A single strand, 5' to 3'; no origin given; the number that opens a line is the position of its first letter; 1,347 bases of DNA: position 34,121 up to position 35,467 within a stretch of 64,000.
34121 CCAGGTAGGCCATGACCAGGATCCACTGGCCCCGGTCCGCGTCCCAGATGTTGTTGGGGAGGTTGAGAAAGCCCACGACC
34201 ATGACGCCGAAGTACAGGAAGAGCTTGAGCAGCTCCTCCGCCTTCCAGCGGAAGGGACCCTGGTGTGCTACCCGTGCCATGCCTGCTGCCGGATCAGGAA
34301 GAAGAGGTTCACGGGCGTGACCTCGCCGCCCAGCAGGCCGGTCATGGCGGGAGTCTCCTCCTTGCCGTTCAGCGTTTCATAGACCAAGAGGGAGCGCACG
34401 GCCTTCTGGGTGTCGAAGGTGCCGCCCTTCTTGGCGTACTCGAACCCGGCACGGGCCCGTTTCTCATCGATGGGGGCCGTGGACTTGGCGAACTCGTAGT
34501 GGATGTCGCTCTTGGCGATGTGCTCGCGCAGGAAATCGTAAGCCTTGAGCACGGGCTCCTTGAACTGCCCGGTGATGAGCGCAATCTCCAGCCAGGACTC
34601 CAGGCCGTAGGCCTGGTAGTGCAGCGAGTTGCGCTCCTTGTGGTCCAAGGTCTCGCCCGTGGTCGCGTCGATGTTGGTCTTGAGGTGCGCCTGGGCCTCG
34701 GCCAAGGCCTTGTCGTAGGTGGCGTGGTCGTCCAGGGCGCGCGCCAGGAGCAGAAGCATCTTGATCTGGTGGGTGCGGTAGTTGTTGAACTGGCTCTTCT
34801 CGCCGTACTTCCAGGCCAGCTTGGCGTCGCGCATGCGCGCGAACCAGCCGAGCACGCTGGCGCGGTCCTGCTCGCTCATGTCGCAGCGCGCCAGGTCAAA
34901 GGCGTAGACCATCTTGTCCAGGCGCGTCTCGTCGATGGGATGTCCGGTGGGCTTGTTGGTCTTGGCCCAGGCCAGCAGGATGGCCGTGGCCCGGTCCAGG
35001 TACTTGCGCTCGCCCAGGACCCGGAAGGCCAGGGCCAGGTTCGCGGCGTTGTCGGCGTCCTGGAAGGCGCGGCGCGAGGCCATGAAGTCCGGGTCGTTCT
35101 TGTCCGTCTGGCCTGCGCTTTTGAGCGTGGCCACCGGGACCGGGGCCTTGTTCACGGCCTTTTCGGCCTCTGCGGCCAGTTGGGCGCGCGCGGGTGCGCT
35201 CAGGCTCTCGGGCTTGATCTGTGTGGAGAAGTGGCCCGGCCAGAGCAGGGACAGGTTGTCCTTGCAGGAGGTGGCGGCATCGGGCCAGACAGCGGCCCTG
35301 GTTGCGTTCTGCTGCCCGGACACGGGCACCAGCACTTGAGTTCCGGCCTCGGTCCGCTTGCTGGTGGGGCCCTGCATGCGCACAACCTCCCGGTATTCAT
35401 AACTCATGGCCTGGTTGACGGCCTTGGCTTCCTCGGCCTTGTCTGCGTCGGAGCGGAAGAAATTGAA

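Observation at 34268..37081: Single 937-aa polypeptide joins the Alg44 co-polymerase architecture to an AlgL-type lyase domain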

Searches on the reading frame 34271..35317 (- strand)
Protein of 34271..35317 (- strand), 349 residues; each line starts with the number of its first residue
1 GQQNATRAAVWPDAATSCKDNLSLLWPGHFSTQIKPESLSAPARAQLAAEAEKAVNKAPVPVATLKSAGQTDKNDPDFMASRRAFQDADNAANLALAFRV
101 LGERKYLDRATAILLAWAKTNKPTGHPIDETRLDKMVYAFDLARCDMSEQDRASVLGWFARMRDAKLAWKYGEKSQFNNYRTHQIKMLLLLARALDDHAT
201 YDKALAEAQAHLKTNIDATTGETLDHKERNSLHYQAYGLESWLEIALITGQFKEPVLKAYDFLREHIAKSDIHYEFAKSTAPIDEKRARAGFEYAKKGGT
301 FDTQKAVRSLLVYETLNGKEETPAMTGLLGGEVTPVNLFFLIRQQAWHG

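Call 16: find_homologous_proteins(query=window:34271-35317:-, max_evalue=0.001)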
Query seq(349 aa) (349 aa): 18 proteins with E <= 0.001 among 8000 candidates.
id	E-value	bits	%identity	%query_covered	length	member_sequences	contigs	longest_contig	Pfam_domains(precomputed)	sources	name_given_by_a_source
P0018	1.1e-208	710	90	100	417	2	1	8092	PF05426.19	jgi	jgi:hypothetical protein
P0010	1.9e-193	660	84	100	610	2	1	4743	PF05426.19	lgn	-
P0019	2.9e-139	482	65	95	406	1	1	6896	PF05426.19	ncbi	-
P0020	1.3e-134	467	62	95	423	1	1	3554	PF05426.19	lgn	-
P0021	1.5e-80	289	45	89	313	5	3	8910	PF05426.19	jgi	jgi:hypothetical protein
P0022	9.2e-77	277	42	95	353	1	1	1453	PF05426.19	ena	-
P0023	7.0e-74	267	40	97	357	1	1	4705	PF05426.19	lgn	-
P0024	1.7e-72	263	42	93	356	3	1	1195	PF05426.19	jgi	-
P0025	4.4e-72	261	39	96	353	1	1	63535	PF05426.19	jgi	jgi:hypothetical protein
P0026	7.5e-72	261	40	92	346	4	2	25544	PF05426.19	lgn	-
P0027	1.2e-71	260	43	93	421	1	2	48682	PF05426.19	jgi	jgi:hypothetical protein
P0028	1.0e-70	257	44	84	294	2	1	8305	PF05426.19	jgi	jgi:hypothetical protein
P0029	1.7e-70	256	40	92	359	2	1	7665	PF05426.19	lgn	-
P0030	3.9e-70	255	42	89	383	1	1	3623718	PF05426.19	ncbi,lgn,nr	ncbi:hypothetical protein F6455_03360 [Proteobacteria bacterium 005FR1]|nr:hypothetical protein [Pro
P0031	2.4e-67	246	39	93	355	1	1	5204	PF05426.19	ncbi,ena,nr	ncbi:MAG TPA: hypothetical protein DDY37_04570 [Legionella sp.]|nr:hypothetical protein [Legionella 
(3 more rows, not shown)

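Call 19: find_encoding_contigs(protein=P0030, flank=10000, max_places=1)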
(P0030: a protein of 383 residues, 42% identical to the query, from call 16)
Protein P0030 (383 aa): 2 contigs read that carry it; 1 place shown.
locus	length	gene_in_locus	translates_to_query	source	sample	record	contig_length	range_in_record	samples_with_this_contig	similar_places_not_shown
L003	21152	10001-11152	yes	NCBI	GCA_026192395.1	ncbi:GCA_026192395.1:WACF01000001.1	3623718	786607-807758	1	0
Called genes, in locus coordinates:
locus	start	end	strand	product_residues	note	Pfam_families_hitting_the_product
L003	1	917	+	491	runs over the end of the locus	-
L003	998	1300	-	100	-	PF00856:SET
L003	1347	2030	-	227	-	PF13561:adh_short_C2, PF00106:adh_short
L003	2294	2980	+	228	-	PF18914:DUF5666 (faint), PF01336:tRNA_anti-codon (faint)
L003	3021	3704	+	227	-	PF01336:tRNA_anti-codon (faint), PF18914:DUF5666 (faint)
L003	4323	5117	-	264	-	PF06724:DUF1206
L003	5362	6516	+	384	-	PF08240:ADH_N, PF00107:ADH_zinc_N (weak)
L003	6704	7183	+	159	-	-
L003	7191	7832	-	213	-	PF01323:DSBA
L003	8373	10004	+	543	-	PF07238:PilZ, PF00364:Biotin_lipoyl (faint)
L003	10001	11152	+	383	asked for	PF05426:Alginate_lyase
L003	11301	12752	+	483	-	PF13641:Glyco_tranf_2_3, PF13632:Glyco_trans_2_3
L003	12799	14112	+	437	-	PF03721:UDPG_MGDP_dh_N, PF00984:UDPG_MGDP_dh, PF03720:UDPG_MGDP_dh_C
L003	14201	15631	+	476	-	PF00483:NTP_transferase, PF12804:NTP_transf_3 (weak), PF22640:ManC_GMP_beta-helix, PF01050:MannoseP_isomer, PF07883:Cupin_2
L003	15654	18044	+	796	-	PF05048:NosD, PF13229:Beta_helix, PF05048:NosD, PF13229:Beta_helix (weak), PF24517:CBM96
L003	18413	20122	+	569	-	-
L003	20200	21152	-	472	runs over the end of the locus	PF00144:Beta-lactamase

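Call 20: find_encoding_contigs(protein=P0025, flank=10000, max_places=1)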
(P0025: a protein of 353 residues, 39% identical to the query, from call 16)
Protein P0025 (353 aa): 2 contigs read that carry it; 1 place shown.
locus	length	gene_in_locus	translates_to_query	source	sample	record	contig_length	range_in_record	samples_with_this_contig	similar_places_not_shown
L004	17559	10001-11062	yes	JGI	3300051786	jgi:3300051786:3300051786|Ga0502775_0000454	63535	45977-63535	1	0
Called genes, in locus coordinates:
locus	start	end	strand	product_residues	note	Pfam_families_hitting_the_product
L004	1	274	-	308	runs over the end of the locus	PF02086:MethyltransfD12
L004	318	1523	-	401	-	PF03222:Trp_Tyr_perm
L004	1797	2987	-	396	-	PF03222:Trp_Tyr_perm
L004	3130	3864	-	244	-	PF13441:Gly-zipper_YMGG, PF00691:OmpA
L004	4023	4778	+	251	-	-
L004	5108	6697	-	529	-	PF01266:DAO (faint), PF01494:FAD_binding_3, PF03486:HI0933_like (weak)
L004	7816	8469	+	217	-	PF00072:Response_reg, PF08281:Sigma70_r4_2 (weak), PF00196:GerE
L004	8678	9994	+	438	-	PF03721:UDPG_MGDP_dh_N, PF00984:UDPG_MGDP_dh, PF03720:UDPG_MGDP_dh_C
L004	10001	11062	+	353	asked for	PF05426:Alginate_lyase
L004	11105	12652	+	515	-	PF00535:Glycos_transf_2 (weak), PF13641:Glyco_tranf_2_3, PF13632:Glyco_trans_2_3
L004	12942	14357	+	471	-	PF00483:NTP_transferase, PF12804:NTP_transf_3, PF22640:ManC_GMP_beta-helix, PF01050:MannoseP_isomer, PF07883:Cupin_2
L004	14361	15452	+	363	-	PF00989:PAS (weak), PF08448:PAS_4 (weak), PF13188:PAS_8 (weak), PF13426:PAS_9, PF08447:PAS_3 (faint), PF14501:HATPase_c_5 (faint), PF02518:HATPase_c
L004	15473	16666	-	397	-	PF12704:MacB_PCD, PF02687:FtsX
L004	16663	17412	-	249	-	PF02463:SMC_N (weak), PF00005:ABC_tran, PF13304:AAA_21 (faint)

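Call 21: find_encoding_contigs(protein=P0027, flank=10000, max_places=1)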
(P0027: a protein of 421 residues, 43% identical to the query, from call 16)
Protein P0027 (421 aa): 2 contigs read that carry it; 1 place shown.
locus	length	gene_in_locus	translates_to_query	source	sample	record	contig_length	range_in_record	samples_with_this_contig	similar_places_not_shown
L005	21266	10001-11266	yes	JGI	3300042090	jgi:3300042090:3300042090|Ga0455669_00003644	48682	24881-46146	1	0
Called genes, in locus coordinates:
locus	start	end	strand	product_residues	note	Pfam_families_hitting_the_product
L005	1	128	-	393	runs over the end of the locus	PF00108:Thiolase_N, PF00109:ketoacyl-synt (faint), PF02803:Thiolase_C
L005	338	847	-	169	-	PF00578:AhpC-TSA, PF08534:Redoxin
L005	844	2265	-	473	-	PF00512:HisKA, PF02518:HATPase_c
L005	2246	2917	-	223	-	PF00072:Response_reg, PF00486:Trans_reg_C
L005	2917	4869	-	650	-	PF13520:AA_permease_2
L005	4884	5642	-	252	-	PF00106:adh_short, PF08659:KR, PF13561:adh_short_C2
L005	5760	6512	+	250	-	PF01012:ETF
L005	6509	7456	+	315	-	PF01012:ETF, PF00766:ETF_alpha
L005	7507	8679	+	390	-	-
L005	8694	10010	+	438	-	PF03721:UDPG_MGDP_dh_N, PF00984:UDPG_MGDP_dh, PF03720:UDPG_MGDP_dh_C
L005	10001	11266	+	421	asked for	PF05426:Alginate_lyase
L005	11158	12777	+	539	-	PF13641:Glyco_tranf_2_3, PF13632:Glyco_trans_2_3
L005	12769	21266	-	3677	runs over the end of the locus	?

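Call 26: search_solved_structures(query=A1, max_evalue=10, show_alignments=4)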
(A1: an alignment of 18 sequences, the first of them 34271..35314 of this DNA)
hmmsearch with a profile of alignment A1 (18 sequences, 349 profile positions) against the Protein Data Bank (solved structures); distinct sequences matched with E-value up to 10: 14.
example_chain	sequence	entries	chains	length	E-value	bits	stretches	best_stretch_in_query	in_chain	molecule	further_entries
7fhz_A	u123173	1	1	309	0.005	19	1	132-244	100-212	Polysaccharide lyase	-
7fhu_A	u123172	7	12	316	0.0052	18.9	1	132-244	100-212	Polysaccharide lyase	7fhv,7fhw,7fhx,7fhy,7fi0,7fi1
7wxj_A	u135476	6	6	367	0.0087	18.2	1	144-240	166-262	poly(beta-D-mannuronate) lyase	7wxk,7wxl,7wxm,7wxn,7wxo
7xtf_A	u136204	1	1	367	0.064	15.3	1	144-240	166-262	Poly(Beta-D-mannuronate) lyase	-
7fi2_A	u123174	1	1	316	0.074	15.1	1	132-244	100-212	Polysaccharide lyase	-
1hv6_A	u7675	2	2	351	0.16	14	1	142-245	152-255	ALGINATE LYASE | PROTEIN (ALGINATE LYASE A1-III)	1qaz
7wxp_A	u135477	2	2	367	0.18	13.9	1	144-240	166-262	poly(beta-D-mannuronate) lyase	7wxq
9o3q_A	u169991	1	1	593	0.24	13.5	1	90-158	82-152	PL35 chondroitinase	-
3nfv_A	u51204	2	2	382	0.44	12.6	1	63-116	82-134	alginate lyase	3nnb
8k48_A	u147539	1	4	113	0.47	12.5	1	150-214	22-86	Protein LHCP TRANSLOCATION DEFECT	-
6w51_M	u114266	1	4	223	0.54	12.3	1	200-249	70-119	Immunoglobulin heavy chain H2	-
2xpp_B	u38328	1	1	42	1.1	11.3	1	214-237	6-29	CHROMATIN STRUCTURE MODULATOR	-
7e3x_A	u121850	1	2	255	1.2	11.2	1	281-303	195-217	Oxidoreductase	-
9jdq_A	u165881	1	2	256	1.2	11.2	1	281-303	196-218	Oxidoreductase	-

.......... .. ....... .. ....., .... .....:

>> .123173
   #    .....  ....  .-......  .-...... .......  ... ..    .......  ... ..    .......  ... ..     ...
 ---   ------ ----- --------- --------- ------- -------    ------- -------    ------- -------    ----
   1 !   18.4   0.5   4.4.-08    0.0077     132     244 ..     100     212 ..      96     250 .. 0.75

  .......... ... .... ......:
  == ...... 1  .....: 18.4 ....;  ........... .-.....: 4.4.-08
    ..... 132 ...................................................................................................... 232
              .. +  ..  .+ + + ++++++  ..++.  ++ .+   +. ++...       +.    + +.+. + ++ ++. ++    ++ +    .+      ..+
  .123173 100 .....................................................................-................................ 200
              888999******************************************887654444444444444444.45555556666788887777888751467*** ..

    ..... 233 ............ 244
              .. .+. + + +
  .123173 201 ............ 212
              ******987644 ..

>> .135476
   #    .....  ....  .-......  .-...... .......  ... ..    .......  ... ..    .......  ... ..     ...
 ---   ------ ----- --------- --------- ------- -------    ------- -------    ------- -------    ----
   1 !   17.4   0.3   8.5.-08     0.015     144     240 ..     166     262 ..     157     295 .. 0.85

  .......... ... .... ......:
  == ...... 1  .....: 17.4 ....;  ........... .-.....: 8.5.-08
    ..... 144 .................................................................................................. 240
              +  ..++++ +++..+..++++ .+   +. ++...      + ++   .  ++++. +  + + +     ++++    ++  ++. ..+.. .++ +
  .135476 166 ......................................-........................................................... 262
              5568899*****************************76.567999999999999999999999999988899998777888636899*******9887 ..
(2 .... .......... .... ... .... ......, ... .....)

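Call 39: predict_structure(alignment_id=A1)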
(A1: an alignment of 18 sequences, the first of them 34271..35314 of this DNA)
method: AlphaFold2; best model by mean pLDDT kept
length: 348 residues; sequences in the alignment: 18
mean_pLDDT: 92.0   pTM: 0.91
mean pLDDT of the five models: 92.0, 91.5, 91.0, 91.0, 90.8
residues with pLDDT >= 90: 282; 70-90: 51; 50-70: 8; < 50: 7
segments of 3 or more residues with pLDDT < 50: 1-7
pLDDT, mean of each block of 10 residues (from residue 1): 44 80 78 89 95 97 91 93 95 96 98 98 92 95 96 98 97 92 97 96 98 96 95 96 95 97 98 92 91 90 95 95 89 88 89
secondary structure, 60 per line:
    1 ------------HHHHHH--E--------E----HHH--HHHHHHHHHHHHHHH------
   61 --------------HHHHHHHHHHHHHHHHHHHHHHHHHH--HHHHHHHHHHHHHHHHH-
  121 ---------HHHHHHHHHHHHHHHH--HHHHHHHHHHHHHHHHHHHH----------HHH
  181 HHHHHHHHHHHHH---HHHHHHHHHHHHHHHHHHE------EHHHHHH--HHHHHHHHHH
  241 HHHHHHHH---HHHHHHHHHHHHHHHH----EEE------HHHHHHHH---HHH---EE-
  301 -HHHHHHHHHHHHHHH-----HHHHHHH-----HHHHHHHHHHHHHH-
elements in order: H13-18 H40-54 H75-100 H103-119 H130-145 H148-167 H178-193 H197-214 H223-228 H231-248 H252-267 E272-274 H281-288 H302-316 H322-328 H334-347

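Call 41: fold_search(model_id=the predicted structure, library=pdb)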
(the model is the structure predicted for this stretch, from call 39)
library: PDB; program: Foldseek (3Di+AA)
matches with E <= 10: 637; with E <= 0.001: 44
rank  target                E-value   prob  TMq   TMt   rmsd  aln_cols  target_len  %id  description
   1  8bdq_A                4.6e-06  1.00  0.64  0.59   5.1       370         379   13  Crystal structure of Bacteroides ovatus CP926 PL38 alginate lyase (released 2023-08-30)
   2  9fi3_A                5.5e-06  1.00  0.64  0.59   5.0       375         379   14  Bacteroides ovatus polysaccharide lyase family 38 (BoPL38) mutant Q173N in complex with tetraguluronic acid at pH 3.5 (released 2025-07-09)
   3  8bdq_B                6.6e-06  1.00  0.63  0.58   5.1       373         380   13  Crystal structure of Bacteroides ovatus CP926 PL38 alginate lyase (released 2023-08-30)
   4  3nfv                  8.9e-06  1.00  0.63  0.58   6.3       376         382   16  Crystal structure of an alginate lyase (BACOVA_01668) from Bacteroides ovatus at 1.95 A resolution (released 2010-07-28)
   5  9fi0_A                8.9e-06  1.00  0.61  0.56   5.7       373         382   13  Bacteroides ovatus polysaccharide lyase family 38 (BoPL38) mutant D108N (released 2025-07-09)
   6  8bdq_D                1.3e-05  1.00  0.63  0.58   5.1       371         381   14  Crystal structure of Bacteroides ovatus CP926 PL38 alginate lyase (released 2023-08-30)
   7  8bdd_A                1.3e-05  1.00  0.56  0.29   5.0       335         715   16  Crystal structure of Bacteroides ovatus CP926 PL17 alginate lyase (released 2023-08-30)
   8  9fi0_B                1.4e-05  1.00  0.62  0.57   5.5       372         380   13  Bacteroides ovatus polysaccharide lyase family 38 (BoPL38) mutant D108N (released 2025-07-09)
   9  9fi2_A                1.6e-05  1.00  0.63  0.58   5.3       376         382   14  Bacteroides ovatus polysaccharide lyase family 38 (BoPL38) mutant N242A at pH 3.5 (released 2025-07-09)
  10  3nnb                  2.0e-05  1.00  0.62  0.58   5.7       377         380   16  Crystal structure of an alginate lyase (BACOVA_01668) from Bacteroides ovatus at 1.60 A resolution (released 2010-10-06)
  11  9fi3_D                2.1e-05  1.00  0.64  0.59   5.0       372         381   14  Bacteroides ovatus polysaccharide lyase family 38 (BoPL38) mutant Q173N in complex with tetraguluronic acid at pH 3.5 (released 2025-07-09)
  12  9fi1_A                2.6e-05  1.00  0.62  0.57   5.5       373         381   13  Bacteroides ovatus polysaccharide lyase family 38 (BoPL38) mutant H297N at pH 3.5 (released 2025-07-09)
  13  9fi5_A                3.2e-05  1.00  0.64  0.59   5.0       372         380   13  Bacteroides ovatus polysaccharide lyase family 38 (BoPL38) mutant Y298F in complex tetramannuronic acid at pH 3.5 (released 2025-07-09)
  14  9fi1_D                3.4e-05  1.00  0.64  0.59   4.8       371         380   13  Bacteroides ovatus polysaccharide lyase family 38 (BoPL38) mutant H297N at pH 3.5 (released 2025-07-09)
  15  1qaz                  3.5e-05  1.00  0.57  0.56   5.8       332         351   14  CRYSTAL STRUCTURE OF ALGINATE LYASE A1-III FROM SPHINGOMONAS SPECIES A1 AT 1.78A RESOLUTION (released 1999-07-19)
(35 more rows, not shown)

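Call 56: find_encoding_contigs(protein=P0019, flank=10000, max_places=1)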
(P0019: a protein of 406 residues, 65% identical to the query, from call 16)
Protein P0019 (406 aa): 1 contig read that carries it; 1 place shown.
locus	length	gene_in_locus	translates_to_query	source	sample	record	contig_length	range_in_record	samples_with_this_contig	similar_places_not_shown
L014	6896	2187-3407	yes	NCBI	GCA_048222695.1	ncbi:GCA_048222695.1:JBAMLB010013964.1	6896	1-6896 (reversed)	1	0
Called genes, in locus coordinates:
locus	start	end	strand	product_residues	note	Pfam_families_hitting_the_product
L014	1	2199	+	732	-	?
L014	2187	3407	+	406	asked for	PF05426:Alginate_lyase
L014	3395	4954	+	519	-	PF13641:Glyco_tranf_2_3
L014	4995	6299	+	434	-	PF03721:UDPG_MGDP_dh_N, PF00984:UDPG_MGDP_dh, PF03720:UDPG_MGDP_dh_C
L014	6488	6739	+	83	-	-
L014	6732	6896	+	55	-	?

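Call 64: search_protein_representatives(alignment_id=A1)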
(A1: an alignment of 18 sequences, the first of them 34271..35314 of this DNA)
Query: 18 sequences, 349 profile positions. Proteins with E-value up to 0.001 (for the whole library): 648; up to 1e-10: 492; up to 1e-30: 136. The best 150 are listed.
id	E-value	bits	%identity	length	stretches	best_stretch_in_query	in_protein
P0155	1.7e-145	500.8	-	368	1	5-348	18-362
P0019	1.4e-144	497.7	-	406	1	14-348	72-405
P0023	4.1e-139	479.7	-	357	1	4-348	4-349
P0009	1.2e-137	474.9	-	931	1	13-348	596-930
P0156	2.6e-132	457.4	-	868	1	18-348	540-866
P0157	3.9e-129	446.9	-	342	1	10-348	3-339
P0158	2.0e-126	438.0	-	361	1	7-348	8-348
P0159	4.9e-124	430.1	-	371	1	5-348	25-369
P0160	1.5e-122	425.3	-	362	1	7-347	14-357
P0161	3.3e-122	424.2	-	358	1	7-348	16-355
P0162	6.5e-121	419.9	-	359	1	9-348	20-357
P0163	2.2e-120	418.1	-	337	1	14-348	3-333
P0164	4.1e-119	414.0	-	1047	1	18-348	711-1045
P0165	9.2e-119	412.8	-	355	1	7-348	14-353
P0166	1.9e-118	411.8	-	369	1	45-348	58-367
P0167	6.4e-118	410.0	-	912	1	11-348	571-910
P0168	7.8e-114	396.6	-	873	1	9-348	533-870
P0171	6.8e-108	377.1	-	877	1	12-348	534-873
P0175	1.8e-105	369.1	-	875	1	31-347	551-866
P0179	2.7e-103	362.0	-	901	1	9-348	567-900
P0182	1.1e-99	350.1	-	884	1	13-348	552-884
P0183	1.2e-98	346.7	-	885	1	14-348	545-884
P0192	4.7e-70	252.6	-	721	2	35-270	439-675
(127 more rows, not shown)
